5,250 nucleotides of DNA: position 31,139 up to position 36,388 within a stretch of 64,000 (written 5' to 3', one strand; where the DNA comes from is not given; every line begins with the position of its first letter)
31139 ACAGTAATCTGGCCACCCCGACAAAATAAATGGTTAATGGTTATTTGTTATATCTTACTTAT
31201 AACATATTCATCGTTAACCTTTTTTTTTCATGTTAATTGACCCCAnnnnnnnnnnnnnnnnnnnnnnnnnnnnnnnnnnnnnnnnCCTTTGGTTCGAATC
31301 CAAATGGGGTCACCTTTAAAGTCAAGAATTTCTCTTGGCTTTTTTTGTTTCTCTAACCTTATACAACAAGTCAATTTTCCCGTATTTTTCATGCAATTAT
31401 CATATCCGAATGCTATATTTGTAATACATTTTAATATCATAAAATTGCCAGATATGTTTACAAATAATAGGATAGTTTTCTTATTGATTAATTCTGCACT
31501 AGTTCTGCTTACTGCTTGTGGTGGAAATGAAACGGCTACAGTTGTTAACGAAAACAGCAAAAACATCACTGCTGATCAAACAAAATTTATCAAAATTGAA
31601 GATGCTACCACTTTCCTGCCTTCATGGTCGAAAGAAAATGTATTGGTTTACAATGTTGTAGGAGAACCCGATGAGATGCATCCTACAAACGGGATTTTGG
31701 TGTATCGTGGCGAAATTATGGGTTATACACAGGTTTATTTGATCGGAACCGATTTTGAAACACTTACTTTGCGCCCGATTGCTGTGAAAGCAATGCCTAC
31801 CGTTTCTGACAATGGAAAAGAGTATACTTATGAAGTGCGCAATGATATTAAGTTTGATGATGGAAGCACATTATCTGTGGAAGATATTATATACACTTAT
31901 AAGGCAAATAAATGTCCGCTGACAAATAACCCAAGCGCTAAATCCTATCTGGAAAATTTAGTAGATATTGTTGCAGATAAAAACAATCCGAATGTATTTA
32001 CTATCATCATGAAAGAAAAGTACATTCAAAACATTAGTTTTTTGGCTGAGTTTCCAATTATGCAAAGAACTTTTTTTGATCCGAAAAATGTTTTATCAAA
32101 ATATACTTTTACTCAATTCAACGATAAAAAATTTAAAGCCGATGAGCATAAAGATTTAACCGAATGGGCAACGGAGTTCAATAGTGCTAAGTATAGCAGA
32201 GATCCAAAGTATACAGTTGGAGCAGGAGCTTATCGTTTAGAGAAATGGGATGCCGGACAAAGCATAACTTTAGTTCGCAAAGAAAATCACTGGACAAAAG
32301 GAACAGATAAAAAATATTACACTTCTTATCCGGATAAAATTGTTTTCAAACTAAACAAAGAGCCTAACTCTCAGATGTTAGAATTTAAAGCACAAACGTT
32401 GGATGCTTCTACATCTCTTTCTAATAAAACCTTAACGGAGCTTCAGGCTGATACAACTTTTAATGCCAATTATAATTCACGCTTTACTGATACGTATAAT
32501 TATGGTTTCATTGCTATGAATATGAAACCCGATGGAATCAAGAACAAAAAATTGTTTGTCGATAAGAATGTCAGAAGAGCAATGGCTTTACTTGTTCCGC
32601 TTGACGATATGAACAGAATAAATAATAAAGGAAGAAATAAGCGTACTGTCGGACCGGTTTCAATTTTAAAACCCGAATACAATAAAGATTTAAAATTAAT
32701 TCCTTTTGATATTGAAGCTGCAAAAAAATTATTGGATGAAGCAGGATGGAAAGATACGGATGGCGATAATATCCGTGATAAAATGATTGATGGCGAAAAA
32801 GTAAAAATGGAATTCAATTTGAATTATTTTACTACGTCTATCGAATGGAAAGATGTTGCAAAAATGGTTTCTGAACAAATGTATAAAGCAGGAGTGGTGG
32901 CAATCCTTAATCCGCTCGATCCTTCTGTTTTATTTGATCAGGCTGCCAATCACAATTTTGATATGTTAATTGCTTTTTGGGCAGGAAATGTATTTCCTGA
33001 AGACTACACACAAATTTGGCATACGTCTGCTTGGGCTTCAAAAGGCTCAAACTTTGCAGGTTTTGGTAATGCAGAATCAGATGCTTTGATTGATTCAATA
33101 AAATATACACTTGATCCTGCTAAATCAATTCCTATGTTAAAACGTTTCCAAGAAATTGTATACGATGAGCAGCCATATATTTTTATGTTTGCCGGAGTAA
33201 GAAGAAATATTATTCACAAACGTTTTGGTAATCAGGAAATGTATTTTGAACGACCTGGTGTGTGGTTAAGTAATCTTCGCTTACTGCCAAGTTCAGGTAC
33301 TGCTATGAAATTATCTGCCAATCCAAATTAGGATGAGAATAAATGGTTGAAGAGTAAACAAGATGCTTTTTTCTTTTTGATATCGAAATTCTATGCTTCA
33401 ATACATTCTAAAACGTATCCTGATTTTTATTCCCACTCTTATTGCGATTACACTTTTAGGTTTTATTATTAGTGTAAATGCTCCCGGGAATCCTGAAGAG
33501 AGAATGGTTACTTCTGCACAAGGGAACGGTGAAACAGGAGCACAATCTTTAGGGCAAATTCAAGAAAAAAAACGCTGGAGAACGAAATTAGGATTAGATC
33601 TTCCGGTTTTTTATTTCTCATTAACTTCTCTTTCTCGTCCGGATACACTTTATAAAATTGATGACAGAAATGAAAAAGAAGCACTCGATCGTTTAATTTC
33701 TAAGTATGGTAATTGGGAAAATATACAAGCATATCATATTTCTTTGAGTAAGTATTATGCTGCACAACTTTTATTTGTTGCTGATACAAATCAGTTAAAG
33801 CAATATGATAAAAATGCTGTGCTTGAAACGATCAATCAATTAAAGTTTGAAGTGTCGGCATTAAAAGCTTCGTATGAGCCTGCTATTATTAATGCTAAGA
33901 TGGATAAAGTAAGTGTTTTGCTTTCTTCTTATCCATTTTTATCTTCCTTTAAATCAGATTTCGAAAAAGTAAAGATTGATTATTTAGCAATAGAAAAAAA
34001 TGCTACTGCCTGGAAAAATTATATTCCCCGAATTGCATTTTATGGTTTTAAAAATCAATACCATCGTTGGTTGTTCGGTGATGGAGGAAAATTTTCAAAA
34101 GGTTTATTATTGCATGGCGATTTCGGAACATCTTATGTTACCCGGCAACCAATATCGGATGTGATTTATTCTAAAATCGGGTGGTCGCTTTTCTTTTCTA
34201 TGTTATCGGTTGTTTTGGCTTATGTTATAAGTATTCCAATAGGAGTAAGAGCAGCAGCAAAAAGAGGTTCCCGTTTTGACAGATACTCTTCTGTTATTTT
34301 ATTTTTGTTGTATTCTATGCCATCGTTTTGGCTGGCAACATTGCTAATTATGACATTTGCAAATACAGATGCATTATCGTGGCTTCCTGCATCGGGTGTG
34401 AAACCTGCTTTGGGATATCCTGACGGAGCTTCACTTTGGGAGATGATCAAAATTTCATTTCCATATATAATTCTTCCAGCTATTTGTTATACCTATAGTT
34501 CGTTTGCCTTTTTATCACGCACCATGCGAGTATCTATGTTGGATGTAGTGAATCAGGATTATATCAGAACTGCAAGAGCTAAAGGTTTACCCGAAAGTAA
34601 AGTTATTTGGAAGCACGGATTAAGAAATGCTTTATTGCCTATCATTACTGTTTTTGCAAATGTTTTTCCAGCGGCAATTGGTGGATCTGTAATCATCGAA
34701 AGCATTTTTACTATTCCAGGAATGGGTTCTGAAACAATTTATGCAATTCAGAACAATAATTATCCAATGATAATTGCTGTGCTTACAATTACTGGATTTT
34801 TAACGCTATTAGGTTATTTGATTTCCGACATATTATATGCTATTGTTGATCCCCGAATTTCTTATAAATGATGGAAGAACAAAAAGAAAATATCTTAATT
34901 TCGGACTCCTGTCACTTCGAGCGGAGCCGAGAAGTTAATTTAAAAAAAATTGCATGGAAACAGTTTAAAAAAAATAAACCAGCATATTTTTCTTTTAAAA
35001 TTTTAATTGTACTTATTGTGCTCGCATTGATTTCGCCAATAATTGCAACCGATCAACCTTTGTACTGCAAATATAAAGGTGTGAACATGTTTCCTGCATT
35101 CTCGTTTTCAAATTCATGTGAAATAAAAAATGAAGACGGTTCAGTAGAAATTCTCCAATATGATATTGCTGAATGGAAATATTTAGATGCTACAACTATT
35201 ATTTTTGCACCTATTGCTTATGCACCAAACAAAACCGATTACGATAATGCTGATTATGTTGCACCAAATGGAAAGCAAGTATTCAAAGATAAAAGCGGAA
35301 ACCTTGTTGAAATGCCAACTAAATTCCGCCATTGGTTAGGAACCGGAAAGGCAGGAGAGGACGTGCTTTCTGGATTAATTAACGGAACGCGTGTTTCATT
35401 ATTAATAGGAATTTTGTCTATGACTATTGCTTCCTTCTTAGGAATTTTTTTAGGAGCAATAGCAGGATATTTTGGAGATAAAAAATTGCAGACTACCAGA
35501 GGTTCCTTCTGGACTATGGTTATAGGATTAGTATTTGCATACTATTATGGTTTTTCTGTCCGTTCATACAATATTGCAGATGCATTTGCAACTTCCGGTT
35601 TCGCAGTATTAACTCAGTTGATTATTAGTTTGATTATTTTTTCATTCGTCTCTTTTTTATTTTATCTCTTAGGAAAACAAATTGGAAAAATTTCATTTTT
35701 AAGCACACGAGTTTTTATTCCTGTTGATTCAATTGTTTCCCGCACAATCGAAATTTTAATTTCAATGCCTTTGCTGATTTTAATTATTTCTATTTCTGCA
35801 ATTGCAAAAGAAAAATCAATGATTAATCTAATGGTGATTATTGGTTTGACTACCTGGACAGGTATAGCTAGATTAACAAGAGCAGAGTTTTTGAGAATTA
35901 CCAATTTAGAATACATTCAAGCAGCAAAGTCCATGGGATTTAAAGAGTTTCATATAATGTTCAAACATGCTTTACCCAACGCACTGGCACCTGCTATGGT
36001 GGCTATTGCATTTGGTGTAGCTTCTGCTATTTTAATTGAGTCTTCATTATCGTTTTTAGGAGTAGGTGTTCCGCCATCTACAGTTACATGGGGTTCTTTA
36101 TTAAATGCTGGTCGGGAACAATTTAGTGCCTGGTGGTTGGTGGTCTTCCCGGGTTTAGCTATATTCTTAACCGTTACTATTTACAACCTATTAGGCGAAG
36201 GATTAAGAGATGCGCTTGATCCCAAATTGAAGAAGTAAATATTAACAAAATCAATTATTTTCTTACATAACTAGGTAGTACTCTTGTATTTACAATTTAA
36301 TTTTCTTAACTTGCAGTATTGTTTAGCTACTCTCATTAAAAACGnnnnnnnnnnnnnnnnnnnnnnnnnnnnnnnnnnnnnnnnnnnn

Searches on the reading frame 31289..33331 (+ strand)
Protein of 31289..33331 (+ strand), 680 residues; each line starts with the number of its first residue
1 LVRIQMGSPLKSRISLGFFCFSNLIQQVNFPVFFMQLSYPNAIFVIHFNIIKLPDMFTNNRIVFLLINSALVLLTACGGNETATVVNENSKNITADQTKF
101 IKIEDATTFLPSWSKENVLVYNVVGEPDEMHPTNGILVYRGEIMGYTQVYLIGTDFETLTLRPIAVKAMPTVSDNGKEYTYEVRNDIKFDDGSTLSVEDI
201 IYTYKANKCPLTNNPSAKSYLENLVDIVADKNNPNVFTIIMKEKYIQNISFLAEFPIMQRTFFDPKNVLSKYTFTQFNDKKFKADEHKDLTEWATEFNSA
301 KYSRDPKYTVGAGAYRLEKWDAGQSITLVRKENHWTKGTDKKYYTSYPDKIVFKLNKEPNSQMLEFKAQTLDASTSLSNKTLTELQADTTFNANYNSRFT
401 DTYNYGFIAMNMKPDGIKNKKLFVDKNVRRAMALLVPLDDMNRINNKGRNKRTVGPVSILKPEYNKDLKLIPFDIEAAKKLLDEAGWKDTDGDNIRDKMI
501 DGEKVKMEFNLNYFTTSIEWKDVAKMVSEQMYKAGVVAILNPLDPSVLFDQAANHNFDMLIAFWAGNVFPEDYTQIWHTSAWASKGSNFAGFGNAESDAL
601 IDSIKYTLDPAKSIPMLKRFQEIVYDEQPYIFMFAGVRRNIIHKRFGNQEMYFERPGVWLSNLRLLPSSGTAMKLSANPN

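Call 5: search_protein_families(library=pfam, proteins=[window:31289-33331:+], max_evalue=1)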
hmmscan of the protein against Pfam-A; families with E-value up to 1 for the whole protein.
window:31289-33331:+ (680 aa): 1 family
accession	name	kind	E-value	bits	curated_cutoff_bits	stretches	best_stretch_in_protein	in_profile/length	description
PF00496.27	SBP_bac_5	-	6.9e-53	180.5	32.4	1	163-578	4-359/368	Bacterial extracellular solute-binding proteins, family 5 Middle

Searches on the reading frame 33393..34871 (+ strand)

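Call 10: search_protein_families(library=pfam, proteins=[window:33393-34871:+], max_evalue=0.01)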
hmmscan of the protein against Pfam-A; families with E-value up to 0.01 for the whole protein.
window:33393-34871:+ (492 aa): 1 family
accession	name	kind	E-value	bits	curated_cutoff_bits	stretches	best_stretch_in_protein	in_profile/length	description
PF00528.27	BPD_transp_1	-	1.8e-42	145.6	26.4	1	281-490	2-183/184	Binding-protein-dependent transport system inner membrane component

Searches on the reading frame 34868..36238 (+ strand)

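Call 10: search_protein_families(library=pfam, proteins=[window:34868-36238:+], max_evalue=0.01)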
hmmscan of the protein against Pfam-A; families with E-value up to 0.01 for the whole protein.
window:34868-36238:+ (456 aa): 2 families
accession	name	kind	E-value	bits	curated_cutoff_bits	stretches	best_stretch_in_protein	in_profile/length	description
PF00528.27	BPD_transp_1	-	8.4e-26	91.3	26.4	1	284-456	14-184/184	Binding-protein-dependent transport system inner membrane component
PF12911.12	OppC_N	-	1.1e-08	35.2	23.9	1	27-62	4-39/53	N-terminal TM domain of oligopeptide transport permease C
